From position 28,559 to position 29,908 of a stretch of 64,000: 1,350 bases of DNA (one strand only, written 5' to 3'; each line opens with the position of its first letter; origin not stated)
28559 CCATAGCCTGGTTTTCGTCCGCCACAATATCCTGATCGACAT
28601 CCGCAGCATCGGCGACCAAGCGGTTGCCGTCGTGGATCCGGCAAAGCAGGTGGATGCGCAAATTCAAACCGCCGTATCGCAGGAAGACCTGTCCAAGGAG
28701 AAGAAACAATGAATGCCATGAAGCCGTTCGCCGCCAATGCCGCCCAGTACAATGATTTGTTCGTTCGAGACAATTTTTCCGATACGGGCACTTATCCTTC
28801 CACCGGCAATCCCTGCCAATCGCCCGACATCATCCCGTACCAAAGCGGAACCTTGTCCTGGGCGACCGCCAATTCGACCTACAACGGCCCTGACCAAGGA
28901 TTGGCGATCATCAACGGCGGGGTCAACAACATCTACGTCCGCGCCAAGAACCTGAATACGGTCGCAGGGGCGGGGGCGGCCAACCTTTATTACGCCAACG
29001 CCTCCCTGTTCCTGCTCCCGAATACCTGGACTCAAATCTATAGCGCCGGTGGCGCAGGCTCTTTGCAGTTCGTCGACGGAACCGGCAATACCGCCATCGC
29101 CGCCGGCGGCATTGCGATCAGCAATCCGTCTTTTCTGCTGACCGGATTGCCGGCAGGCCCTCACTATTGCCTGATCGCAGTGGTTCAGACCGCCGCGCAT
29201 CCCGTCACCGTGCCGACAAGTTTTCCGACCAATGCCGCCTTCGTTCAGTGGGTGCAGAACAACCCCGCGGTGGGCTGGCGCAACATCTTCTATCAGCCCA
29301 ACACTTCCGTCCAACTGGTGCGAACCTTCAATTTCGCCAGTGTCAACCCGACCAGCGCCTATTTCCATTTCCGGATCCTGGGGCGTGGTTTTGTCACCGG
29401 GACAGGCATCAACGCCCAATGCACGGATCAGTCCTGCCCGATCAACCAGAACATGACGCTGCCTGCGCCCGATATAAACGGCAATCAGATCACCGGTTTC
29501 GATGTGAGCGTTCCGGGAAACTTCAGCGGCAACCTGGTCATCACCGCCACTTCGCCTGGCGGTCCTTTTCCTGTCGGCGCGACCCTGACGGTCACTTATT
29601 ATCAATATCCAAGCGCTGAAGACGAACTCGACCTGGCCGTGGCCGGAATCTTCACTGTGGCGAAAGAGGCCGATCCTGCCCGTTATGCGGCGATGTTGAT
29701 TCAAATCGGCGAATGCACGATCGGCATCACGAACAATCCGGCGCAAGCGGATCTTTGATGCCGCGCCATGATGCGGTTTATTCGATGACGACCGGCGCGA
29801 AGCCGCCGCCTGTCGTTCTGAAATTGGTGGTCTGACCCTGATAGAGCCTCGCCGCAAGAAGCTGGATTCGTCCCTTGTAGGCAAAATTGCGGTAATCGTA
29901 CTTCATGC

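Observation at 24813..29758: Orphan three-gene operon (LamG-LamG-TM-transglutaminase-like giant protein plus two unknown partners) in the accessory patch downstream of hldD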

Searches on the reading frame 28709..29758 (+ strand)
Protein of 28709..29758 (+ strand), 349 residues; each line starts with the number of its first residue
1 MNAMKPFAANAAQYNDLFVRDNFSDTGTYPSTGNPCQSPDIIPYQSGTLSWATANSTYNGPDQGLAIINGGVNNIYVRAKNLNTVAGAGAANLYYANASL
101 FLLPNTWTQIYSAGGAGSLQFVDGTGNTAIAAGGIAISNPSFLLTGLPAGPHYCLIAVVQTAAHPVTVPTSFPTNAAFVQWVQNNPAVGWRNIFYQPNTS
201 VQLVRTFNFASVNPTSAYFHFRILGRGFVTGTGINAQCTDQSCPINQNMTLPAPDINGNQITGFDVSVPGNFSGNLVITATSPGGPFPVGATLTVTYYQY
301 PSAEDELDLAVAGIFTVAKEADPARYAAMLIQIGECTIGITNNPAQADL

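Call 3: search_protein_families(library=pfam, proteins=[window:28709-29758:+], max_evalue=1)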
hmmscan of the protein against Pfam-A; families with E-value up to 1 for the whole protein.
window:28709-29758:+ (349 aa): 1 family
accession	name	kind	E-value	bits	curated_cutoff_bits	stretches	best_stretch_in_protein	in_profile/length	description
PF02494.22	HYR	-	0.071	13.9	21.7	1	273-304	40-70/81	HYR domain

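Call 4: search_protein_families(library=ncbifam, proteins=[window:28709-29758:+], max_evalue=1)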
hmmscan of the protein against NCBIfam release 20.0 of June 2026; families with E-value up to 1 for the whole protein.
window:28709-29758:+ (349 aa): 0 families

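Call 5: search_protein_families(library=padloc, proteins=[window:28709-29758:+], max_evalue=1)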
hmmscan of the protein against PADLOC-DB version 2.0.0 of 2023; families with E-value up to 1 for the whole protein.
window:28709-29758:+ (349 aa): 0 families

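Call 8: search_solved_structures(query=window:28709-29758:+, max_evalue=10)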
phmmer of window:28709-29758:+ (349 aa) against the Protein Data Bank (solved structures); distinct sequences matched with E-value up to 10: 2.
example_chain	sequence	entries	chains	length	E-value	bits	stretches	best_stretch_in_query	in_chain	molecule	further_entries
4v8m_AE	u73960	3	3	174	0.5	12.6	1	195-253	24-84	40S RIBOSOMAL PROTEINS S11, PUTATIVE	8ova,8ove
7s8i_B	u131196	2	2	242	1.9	10.7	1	162-201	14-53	TRBV27_LC13 TCR BETA CHAIN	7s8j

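Call 10: find_homologous_proteins(query=window:28709-29758:+)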
Query window:28709-29758:+ (349 aa): 80 proteins with E <= 0.001 among 7644 candidates.
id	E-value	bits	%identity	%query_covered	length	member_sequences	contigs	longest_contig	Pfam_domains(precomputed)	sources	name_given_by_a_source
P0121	1.2e-201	687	89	97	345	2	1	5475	-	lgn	-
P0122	1.4e-180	618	80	99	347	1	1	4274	-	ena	-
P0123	3.3e-173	594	75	97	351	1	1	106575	-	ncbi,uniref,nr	ncbi:hypothetical protein [Sphingomonas azotifigens]|uniref:hypothetical protein n=1 Tax=Sphingomona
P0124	8.6e-171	586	74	100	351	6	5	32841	-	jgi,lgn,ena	jgi:hypothetical protein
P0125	1.3e-170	585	74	98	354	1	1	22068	-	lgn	-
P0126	1.8e-170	585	76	97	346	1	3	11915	-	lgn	-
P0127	2.6e-170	584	73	98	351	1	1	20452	-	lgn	-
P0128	7.0e-169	579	74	98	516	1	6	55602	-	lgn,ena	-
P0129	1.0e-166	572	75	95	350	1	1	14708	-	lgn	-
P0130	2.6e-166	571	73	96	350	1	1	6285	-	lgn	-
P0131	2.7e-164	564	74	94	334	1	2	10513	-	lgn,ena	-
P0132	3.7e-164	564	75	98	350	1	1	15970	-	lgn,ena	-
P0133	3.6e-160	551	74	93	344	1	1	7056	-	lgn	-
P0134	1.2e-156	539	70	95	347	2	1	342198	-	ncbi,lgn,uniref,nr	ncbi:hypothetical protein [Brevundimonas variabilis]|uniref:Uncharacterized protein n=1 Tax=Brevundi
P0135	7.4e-155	533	69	97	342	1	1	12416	-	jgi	jgi:hypothetical protein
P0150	1.7e-119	417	57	96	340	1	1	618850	-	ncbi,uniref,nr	ncbi:hypothetical protein J2128_002310 [Methanomicrobium sp. W14]|uniref:hypothetical protein n=1 Ta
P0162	1.0e-108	382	52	95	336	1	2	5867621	-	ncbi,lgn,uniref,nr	ncbi:hypothetical protein [Pandoraea pulmonicola]|uniref:Uncharacterized protein n=1 Tax=Pandoraea p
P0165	2.9e-106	374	53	94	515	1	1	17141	-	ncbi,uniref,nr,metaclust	ncbi:hypothetical protein [Archangium violaceum]|uniref:Uncharacterized protein n=1 Tax=Archangium v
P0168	3.7e-104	367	52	94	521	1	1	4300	-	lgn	-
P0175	2.7e-99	351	50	93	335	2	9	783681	-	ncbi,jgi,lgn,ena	jgi:hypothetical protein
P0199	2.1e-24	104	31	94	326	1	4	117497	-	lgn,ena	-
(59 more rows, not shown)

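Call 36: search_protein_families(library=pfam, alignment_id=A2, max_evalue=0.5)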
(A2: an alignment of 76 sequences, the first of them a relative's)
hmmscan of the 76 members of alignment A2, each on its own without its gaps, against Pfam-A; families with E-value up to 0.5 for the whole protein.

A. member 1, P0128 (516 aa): 0 families

B. families by the number of members that match (of 76 scanned): 16 families
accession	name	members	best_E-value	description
PF16898.10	TOPRIM_C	2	0.032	C-terminal associated domain of TOPRIM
PF02494.22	HYR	2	0.062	HYR domain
PF22814.2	WelO5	2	0.064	Carrier-protein-independent halogenase WelO5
PF08629.15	PDE8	1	0.035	PDE8 phosphodiesterase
PF02369.22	Big_1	1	0.08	Bacterial Ig-like domain (group 1)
PF21428.2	Gp7_helical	1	0.086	Baseplate wedge protein gp7, helical domain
PF07709.16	SRR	1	0.12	Seven Residue Repeat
PF23732.1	PH_22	1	0.12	PH domain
PF23926.2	LtfC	1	0.12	LtfC-like, beta-sandwich domain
PF19412.4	DUF5982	1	0.15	Domain of unknown function (DUF5982)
PF01483.27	P_proprotein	1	0.19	Proprotein convertase P-domain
PF00699.25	Urease_beta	1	0.21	Urease beta subunit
PF24026.1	DUF7337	1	0.23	Family of unknown function (DUF7337)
PF25117.1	Agd3_C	1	0.25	Agd3 C-terminal domain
PF02474.21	NodA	1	0.27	Nodulation protein A (NodA)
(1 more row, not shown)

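Call 48: predict_structure(alignment_id=A5)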
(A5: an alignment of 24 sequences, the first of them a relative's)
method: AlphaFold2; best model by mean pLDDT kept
length: 516 residues; sequences in the alignment: 24
mean_pLDDT: 84.1   pTM: 0.61
mean pLDDT of the five models: 84.1, 83.4, 82.6, 81.6, 81.2
residues with pLDDT >= 90: 251; 70-90: 175; 50-70: 77; < 50: 13
segments of 3 or more residues with pLDDT < 50: 170-178
pLDDT, mean of each block of 10 residues (from residue 1): 89 93 79 85 92 89 95 94 95 86 93 89 95 96 92 91 58 48 79 64 66 78 72 53 86 93 74 74 92 92 92 72 87 86 80 84 71 88 93 96 89 91 97 94 91 90 95 87 73 63 91 78
secondary structure, 60 per line:
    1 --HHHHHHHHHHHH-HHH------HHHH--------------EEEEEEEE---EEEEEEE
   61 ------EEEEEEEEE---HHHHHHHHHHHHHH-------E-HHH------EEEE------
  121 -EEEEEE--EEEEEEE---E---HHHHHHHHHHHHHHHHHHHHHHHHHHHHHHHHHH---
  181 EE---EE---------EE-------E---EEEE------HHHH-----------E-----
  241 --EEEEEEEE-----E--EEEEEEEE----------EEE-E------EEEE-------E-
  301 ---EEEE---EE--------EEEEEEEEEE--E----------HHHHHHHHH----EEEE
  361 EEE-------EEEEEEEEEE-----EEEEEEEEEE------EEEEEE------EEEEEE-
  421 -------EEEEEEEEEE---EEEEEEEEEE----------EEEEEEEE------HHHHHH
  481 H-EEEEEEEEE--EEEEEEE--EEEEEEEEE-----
elements in order: H3-14 H25-28 E43-50 E54-60 E67-75 H79-92 E111-114 E122-127 E130-136 H144-177 E210-213 H220-223 E243-250 E259-266 E277-279 E288-291 E304-307 E321-330 H344-352 E357-363 E371-380 E386-395 E402-407 E414-419 E428-437 E441-450 E461-468 H475-481 E483-491 E494-500 E503-511

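Call 50: fold_search(model_id=the predicted structure, library=pdb)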
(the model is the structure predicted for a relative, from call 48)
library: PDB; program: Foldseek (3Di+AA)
matches with E <= 10: 1614; with E <= 0.001: 24
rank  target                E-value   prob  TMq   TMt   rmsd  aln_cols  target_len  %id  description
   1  2q3z_A                2.2e-05  0.99  0.15  0.13  19.0       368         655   10  Transglutaminase 2 undergoes large conformational change upon activation (released 2007-10-23)
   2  9bc2_A                6.0e-05  0.98  0.15  0.13  19.6       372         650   10  Transglutaminase 2 - Open State (released 2024-07-03)
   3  8cmt_A                8.8e-05  1.00  0.16  0.12  18.0       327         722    7  Structure of the plasma coagulation Factor XIII A2B2 heterotetrameric complex. (released 2024-09-11)
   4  3s3j_A                1.0e-04  0.98  0.17  0.14  20.1       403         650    8  Transglutaminase 2 in complex with a novel inhibitor (released 2012-06-06)
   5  2f6a_B                1.1e-04  0.82  0.13  0.21  19.1       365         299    8  Collagen Adhesin and Collagen Complex Structure (released 2006-12-12)
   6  5fx8_U                1.1e-04  0.75  0.13  0.20  18.2       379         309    7  Complete structure of manganese lipoxygenase of Gaeumannomyces graminis and partial structure of zonadhesin of Komagat (released 2016-06-22)
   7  1nug_B                1.4e-04  0.99  0.15  0.12  17.9       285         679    9  Role of Calcium Ions in the Activation and Activity of the Transglutaminase 3 Enzyme (2 calciums, 1 Mg, inactive form) (released 2003-04-22)
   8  3ly6_A                1.6e-04  1.00  0.15  0.11  15.1       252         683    9  Crystal structure of human transglutaminase 2 complex with adenosine 5' Triphosphate (released 2010-08-18)
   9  1ex0_B                1.6e-04  0.97  0.17  0.13  20.4       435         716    9  HUMAN FACTOR XIII, MUTANT W279F ZYMOGEN (released 2003-12-23)
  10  1fie_B                1.7e-04  0.99  0.15  0.12  18.7       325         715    7  RECOMBINANT HUMAN COAGULATION FACTOR XIII (released 1997-02-12)
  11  3s3s_A                1.7e-04  0.98  0.17  0.14  18.9       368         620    9  Transglutaminase 2 in complex with a novel inhibitor (released 2012-06-06)
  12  1ggt_A                1.9e-04  0.99  0.15  0.11  18.1       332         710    8  THREE-DIMENSIONAL STRUCTURE OF A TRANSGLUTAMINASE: HUMAN BLOOD COAGULATION FACTOR XIII (released 1995-07-31)
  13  4kkq_B                2.2e-04  0.92  0.11  0.22  19.5       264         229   10  Crystal structure of Vibrio cholerae RbmA (crystal form 1) (released 2013-05-22)
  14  4kkq_A                2.6e-04  0.91  0.11  0.22  19.1       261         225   10  Crystal structure of Vibrio cholerae RbmA (crystal form 1) (released 2013-05-22)
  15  6kzb_C                2.9e-04  0.99  0.15  0.12  15.9       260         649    9  Transglutaminase2 complexed with calcium (released 2020-12-09)
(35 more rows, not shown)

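Call 56: fold_search(model_id=the predicted structure, library=viral)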
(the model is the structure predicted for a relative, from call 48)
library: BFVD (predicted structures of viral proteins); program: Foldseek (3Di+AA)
matches with E <= 10: 1358; with E <= 0.001: 4
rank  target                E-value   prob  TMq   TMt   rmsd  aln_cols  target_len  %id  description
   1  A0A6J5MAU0            1.8e-04  0.72  0.13  0.08  28.2       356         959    8  Uncharacterized protein [uncultured Caudovirales phage]
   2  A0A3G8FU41            6.0e-04  0.28  0.13  0.10  27.9       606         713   10  Minor tail protein [Arthrobacter phage Bodacious]
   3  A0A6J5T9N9            7.9e-04  0.85  0.13  0.23  16.8       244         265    8  Uncharacterized protein [uncultured Caudovirales phage]
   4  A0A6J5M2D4            9.8e-04  0.72  0.14  0.19  22.1       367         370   11  Uncharacterized protein [uncultured Caudovirales phage]
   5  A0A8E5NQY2            1.5e-03  0.41  0.14  0.07  20.8       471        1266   10  (no name in the UniProt tables at hand)
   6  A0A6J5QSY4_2          1.7e-03  0.47  0.14  0.07  23.1       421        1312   12  Carbohydrate-binding, CenC-like [uncultured Caudovirales phage]
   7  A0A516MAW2            1.7e-03  0.25  0.11  0.06  22.3       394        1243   13  (no name in the UniProt tables at hand)
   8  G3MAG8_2              1.9e-03  0.20  0.12  0.07  39.3       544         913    7  Gp427 [Bacillus phage G]
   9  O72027                2.1e-03  0.63  0.15  0.14  19.3       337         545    9  Structural polyprotein (Fragment) [Avian infectious bursal disease virus]
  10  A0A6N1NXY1            2.3e-03  0.38  0.13  0.08  26.9       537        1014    9  DUF11 domain-containing protein [Tupanvirus soda lake]
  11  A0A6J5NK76            2.3e-03  0.21  0.08  0.10  32.0       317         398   12  Uncharacterized protein [uncultured Caudovirales phage]
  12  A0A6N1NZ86            2.5e-03  0.63  0.14  0.13  21.6       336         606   12  Ig family protein [Tupanvirus deep ocean]
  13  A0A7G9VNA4            2.9e-03  0.69  0.12  0.14  15.8       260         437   12  Uncharacterized protein [Rheinheimera phage vB_RspM_barba_12-8F]
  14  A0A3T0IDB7            3.4e-03  0.41  0.10  0.15  65.7       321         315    7  (no name in the UniProt tables at hand)
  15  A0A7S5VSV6            3.6e-03  0.21  0.11  0.12  29.8       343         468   10  (no name in the UniProt tables at hand)
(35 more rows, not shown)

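Call 63: search_protein_representatives(alignment_id=A5)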
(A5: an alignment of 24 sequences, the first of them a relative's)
Query: 24 sequences, 490 profile positions. Proteins with E-value up to 0.001 (for the whole library): 1592; up to 1e-10: 819; up to 1e-30: 178. The best 150 are listed.
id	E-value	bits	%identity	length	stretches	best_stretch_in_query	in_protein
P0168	2.0e-218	742.3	-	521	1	1-488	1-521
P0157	6.5e-146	503.1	-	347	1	156-488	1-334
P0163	4.6e-142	490.4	-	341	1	156-488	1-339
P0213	1.8e-139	481.8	-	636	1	145-488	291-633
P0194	8.1e-139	479.7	-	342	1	156-487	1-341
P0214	1.2e-132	459.3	-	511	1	3-487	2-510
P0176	8.0e-131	453.3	-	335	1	158-487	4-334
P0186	3.5e-129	447.9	-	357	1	156-488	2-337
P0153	3.7e-128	444.5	-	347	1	152-488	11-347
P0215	1.2e-112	393.4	-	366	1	146-486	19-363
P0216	1.8e-111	389.5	-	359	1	157-488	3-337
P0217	3.4e-108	378.7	-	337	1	157-489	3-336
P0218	3.3e-107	375.4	-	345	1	158-487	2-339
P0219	1.1e-106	373.7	-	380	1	144-486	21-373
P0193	3.7e-106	371.9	-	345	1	157-487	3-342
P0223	2.4e-94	333.0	-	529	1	161-487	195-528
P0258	1.5e-53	198.4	-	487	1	158-486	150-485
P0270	1.3e-47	178.9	-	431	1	161-486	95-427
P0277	9.3e-45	169.4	-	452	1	162-462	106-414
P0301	3.0e-39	151.3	-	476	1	149-448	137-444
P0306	6.7e-39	150.1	-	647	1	152-445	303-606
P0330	9.4e-36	139.7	-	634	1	157-451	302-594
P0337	2.4e-35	138.4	-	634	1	157-449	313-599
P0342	1.6e-34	135.7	-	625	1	148-441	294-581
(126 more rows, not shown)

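Call 64: search_protein_families(library=pfam, proteins=[P0213, P0306, P0330, P0337, P0342, P0223, P0258, P0301, P0277, P0270], max_evalue=0.01)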
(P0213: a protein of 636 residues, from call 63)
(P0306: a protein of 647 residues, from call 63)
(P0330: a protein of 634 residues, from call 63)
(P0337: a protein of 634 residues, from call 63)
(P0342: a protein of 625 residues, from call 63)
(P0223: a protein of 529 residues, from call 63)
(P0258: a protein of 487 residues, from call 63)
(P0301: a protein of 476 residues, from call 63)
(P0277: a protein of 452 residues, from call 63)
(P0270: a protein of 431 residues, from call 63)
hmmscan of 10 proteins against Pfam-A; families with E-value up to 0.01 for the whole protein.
P0213 (636 aa): 1 family
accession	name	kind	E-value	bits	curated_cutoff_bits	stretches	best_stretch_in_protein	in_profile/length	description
PF00112.29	Peptidase_C1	-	1.8e-40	139.8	20.7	1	70-290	2-217/220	Papain family cysteine protease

P0306 (647 aa): 2 families
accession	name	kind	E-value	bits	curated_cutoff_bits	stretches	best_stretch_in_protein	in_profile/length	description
PF21783.3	YNCE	-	8.1e-10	39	27.1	1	171-246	256-333/339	YNCE-like beta-propeller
PF10282.15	Lactonase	-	1.8e-06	27.9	21.7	0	283-324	85-126/344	Lactonase, 7-bladed beta-propeller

P0330 (634 aa): 1 family
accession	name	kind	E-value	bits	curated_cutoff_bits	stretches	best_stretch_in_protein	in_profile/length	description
PF00112.29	Peptidase_C1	-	4.5e-41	141.8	20.7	1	76-291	2-216/220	Papain family cysteine protease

P0337 (634 aa): 1 family
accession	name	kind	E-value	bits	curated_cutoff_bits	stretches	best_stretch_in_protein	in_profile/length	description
PF00112.29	Peptidase_C1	-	1.6e-36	126.9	20.7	1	72-290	1-204/220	Papain family cysteine protease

P0342 (625 aa): 1 family
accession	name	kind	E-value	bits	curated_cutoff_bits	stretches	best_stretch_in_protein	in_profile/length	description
PF00112.29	Peptidase_C1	-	8.8e-43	147.4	20.7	1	77-289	1-216/220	Papain family cysteine protease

P0223 (529 aa): 0 families

P0258 (487 aa): 0 families

P0301 (476 aa): 0 families

P0277 (452 aa): 0 families

P0270 (431 aa): 1 family
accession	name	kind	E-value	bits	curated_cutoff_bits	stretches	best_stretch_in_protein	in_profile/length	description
PF01833.30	TIG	-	7.6e-10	39.1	20.9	1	14-91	1-84/84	IPT/TIG domain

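Call 65: find_encoding_contigs(protein=P0162, flank=7000, max_places=1)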
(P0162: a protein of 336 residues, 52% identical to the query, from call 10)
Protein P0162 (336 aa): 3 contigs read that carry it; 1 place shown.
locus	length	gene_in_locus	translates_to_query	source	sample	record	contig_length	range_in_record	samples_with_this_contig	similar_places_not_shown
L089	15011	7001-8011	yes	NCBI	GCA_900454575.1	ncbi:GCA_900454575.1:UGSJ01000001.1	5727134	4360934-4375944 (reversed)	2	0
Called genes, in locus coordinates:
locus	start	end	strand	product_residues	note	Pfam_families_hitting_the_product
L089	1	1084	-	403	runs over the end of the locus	PF00083:Sugar_tr (weak), PF07690:MFS_1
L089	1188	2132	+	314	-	PF00126:HTH_1, PF03466:LysR_substrate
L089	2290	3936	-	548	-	PF00118:Cpn60_TCP1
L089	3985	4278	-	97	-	PF00166:Cpn10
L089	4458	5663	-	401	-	PF01548:DEDD_Tnp_IS110, PF02371:Transposase_20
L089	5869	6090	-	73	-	PF00872:Transposase_mut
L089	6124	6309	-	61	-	-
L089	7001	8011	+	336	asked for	-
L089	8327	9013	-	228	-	-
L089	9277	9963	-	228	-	-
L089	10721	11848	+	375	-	-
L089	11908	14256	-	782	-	-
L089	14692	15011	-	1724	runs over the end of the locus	PF05593:RHS_repeat (faint), PF25023:TEN_YD-shell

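Call 66: find_encoding_contigs(protein=P0199, flank=7000, max_places=1)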
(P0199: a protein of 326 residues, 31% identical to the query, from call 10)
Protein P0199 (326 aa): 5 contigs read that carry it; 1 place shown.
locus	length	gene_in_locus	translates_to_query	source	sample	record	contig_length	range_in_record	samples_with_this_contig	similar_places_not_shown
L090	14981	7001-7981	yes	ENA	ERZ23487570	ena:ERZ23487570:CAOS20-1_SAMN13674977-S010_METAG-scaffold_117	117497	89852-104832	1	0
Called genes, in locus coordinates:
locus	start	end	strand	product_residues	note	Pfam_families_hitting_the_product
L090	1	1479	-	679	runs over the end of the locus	PF00270:DEAD, PF00271:Helicase_C, PF16124:RecQ_Zn_bind, PF09382:RQC, PF00570:HRDC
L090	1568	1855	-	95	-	PF02325:CCB3_YggT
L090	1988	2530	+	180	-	PF13279:4HBT_2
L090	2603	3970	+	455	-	PF07690:MFS_1, PF11700:ATG22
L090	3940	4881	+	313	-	PF03411:Peptidase_M74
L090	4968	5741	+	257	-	PF13449:Phytase-like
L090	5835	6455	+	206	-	PF02592:Vut_1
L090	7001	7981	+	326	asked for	-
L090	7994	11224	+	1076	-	PF13385:Laminin_G_3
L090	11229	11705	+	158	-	-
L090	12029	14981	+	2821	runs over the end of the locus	PF10091:Glycoamylase, PF06165:GH94_b-supersand, PF17167:Glyco_hydro_94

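Call 73: find_related_loci(query=P0213, collection=metagenome_contigs, flank=7000)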
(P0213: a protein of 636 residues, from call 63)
Query P0213 (636 aa) in metagenome_contigs; peptide patterns used: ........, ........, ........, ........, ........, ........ (x = any residue, [..] = any of these).
37 stretches matched a pattern; 7 encode a relative of the query (tblastn E <= 1e-3); 7 distinct loci.
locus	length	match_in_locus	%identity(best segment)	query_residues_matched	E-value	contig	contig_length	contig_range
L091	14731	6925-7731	42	309-570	6e-55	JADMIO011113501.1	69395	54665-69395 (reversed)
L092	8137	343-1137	36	8-287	1e-40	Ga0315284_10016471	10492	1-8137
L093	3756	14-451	48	162-308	7e-40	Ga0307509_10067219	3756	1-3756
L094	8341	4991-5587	37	74-286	4e-34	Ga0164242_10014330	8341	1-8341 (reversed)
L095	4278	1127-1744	34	68-286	3e-33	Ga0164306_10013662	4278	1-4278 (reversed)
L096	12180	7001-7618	34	68-286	5e-32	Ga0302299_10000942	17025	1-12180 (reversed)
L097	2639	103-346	61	206-287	5e-15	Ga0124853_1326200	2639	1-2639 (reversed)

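Call 80: search_protein_families(library=phrogs, proteins=[window:28709-29758:+], max_evalue=0.01)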
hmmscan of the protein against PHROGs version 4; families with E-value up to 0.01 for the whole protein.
window:28709-29758:+ (349 aa): 0 families

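Call 84: find_encoding_contigs(protein=P0150, flank=7000, max_places=1)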
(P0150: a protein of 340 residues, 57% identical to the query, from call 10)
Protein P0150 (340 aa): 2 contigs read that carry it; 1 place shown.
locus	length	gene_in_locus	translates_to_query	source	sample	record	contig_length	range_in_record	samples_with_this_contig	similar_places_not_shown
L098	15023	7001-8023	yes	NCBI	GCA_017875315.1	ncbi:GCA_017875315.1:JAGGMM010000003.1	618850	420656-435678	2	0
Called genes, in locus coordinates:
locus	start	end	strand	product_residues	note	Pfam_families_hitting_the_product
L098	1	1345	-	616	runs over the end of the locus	PF00664:ABC_membrane, PF00005:ABC_tran, PF02463:SMC_N (weak)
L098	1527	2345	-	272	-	PF00005:ABC_tran, PF13304:AAA_21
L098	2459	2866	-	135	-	PF01814:Hemerythrin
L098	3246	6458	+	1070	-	PF13385:Laminin_G_3, PF02210:Laminin_G_2 (faint), PF13385:Laminin_G_3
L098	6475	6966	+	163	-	-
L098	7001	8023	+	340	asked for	-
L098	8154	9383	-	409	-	PF05221:AdoHcyase, PF00670:AdoHcyase_NAD, PF02826:2-Hacid_dh_C, PF07991:KARI_N (faint)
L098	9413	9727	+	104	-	-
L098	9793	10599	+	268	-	PF00977:His_biosynth, PF02581:TMP-TENI (faint)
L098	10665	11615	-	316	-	PF02423:OCD_Mu_crystall, PF01488:Shikimate_DH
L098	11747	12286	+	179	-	-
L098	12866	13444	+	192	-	PF25087:GMPPB_C (faint), PF25084:LbH_EIF2B, PF00132:Hexapep, PF14602:Hexapep_2 (weak)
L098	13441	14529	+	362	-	PF01041:DegT_DnrJ_EryC1, PF00155:Aminotran_1_2, PF01053:Cys_Met_Meta_PP (faint), PF01212:Beta_elim_lyase (weak)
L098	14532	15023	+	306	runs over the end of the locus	PF01408:GFO_IDH_MocA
